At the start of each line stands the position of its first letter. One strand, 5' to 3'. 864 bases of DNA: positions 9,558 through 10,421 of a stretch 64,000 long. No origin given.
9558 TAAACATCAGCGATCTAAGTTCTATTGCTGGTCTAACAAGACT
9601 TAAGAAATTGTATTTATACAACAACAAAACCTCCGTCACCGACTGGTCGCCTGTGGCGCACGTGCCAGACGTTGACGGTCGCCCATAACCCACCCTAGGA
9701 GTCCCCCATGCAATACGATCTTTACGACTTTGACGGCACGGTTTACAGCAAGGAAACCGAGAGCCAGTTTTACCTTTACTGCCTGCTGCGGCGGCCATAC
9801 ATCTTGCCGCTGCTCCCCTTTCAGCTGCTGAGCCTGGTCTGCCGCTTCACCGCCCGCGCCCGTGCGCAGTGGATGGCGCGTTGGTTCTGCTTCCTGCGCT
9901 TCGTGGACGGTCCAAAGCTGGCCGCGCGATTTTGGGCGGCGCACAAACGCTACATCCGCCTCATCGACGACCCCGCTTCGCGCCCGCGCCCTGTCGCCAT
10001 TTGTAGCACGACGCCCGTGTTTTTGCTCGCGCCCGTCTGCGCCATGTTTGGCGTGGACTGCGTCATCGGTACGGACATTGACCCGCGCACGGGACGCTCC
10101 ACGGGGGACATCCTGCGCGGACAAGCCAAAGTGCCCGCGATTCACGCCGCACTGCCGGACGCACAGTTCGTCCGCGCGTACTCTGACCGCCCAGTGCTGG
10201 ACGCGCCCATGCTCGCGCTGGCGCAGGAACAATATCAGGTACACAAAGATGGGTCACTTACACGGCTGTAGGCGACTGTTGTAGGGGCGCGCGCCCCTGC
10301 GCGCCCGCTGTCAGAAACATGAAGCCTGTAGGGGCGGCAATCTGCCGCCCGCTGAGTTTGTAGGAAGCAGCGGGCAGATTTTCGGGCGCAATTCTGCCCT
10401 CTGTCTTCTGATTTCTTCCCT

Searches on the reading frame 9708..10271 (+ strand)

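Call 38: search_protein_families(library=pfam, max_evalue=0.01, proteins=[window:9708-10271:+])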
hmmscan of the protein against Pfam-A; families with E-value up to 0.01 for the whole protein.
window:9708-10271:+ (187 aa): 1 family
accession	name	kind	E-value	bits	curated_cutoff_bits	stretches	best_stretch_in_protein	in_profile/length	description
PF12710.13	HAD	-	1.1e-12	49.3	27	1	5-169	2-188/189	haloacid dehalogenase-like hydrolase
